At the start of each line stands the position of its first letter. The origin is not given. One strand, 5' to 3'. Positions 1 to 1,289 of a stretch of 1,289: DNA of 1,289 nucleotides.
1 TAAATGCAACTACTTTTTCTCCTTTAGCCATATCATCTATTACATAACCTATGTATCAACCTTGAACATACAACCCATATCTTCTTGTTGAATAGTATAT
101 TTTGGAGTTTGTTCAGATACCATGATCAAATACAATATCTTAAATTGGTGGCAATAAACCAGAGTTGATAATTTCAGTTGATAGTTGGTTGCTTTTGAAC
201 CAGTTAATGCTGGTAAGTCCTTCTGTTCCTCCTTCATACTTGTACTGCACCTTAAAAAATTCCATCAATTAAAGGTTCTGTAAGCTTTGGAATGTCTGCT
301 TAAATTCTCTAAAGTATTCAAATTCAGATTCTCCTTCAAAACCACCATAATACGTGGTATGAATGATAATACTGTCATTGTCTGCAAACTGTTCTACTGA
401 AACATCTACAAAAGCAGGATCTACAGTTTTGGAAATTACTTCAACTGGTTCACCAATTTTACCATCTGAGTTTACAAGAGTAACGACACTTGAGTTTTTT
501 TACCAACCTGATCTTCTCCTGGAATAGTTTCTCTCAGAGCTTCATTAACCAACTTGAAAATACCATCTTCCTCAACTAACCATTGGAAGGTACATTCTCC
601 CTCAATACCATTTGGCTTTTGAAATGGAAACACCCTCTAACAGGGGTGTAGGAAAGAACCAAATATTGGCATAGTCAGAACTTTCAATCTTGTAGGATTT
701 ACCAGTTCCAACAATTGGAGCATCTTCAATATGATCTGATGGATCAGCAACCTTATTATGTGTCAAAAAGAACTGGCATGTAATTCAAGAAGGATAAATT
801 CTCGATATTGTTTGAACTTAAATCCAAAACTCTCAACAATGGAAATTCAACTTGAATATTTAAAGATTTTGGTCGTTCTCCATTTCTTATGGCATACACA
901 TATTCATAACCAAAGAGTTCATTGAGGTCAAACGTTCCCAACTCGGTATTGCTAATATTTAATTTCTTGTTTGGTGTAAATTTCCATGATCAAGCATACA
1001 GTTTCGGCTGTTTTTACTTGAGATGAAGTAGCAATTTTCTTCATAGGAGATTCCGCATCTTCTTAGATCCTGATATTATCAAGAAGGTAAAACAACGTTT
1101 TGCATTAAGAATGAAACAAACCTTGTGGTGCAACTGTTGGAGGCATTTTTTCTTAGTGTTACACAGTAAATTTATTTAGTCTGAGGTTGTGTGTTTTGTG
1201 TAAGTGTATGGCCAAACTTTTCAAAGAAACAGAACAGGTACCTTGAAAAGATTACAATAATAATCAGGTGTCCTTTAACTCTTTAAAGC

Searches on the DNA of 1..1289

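Call 27: search_rna_families(source=window, threshold=evalue, max_evalue=1)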
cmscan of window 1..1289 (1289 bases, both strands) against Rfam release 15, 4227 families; matches with E-value up to 1: 0.
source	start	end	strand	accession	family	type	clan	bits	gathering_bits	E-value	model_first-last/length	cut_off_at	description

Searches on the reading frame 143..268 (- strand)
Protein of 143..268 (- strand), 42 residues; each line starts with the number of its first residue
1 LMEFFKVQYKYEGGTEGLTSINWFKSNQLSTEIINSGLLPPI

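Call 4: search_protein_families(library=pfam, proteins=[window:143-268:-], max_evalue=1)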
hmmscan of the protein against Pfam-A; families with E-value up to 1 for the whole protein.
seq(42 aa): 1 family
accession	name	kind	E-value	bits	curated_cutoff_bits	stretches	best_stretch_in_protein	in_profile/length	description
PF23197.1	IG_AIR9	-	0.00059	20.1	27.5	1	5-34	17-46/87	AIR9 A9 domain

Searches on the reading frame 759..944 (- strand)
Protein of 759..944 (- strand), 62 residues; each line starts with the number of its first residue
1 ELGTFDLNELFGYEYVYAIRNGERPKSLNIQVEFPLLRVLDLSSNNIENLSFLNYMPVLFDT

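Call 4: search_protein_families(library=pfam, proteins=[window:759-944:-], max_evalue=1)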
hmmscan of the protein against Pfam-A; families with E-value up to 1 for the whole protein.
seq(62 aa): 3 families
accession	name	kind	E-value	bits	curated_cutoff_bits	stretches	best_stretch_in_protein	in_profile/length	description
PF12799.13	LRR_4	-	0.0028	18.3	27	1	37-55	3-21/44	Leucine Rich repeats (2 copies)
PF13516.12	LRR_6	-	0.03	14.8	23.4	1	37-49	5-17/24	Leucine Rich repeat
PF00560.39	LRR_1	-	0.087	13.4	20.6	1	37-49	2-14/23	Leucine Rich Repeat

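Call 21: find_encoding_contigs(protein=window:759-941:-, flank=10000)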
Protein seq(61 aa) (61 aa): no gene with exactly this product is on record in the collection.
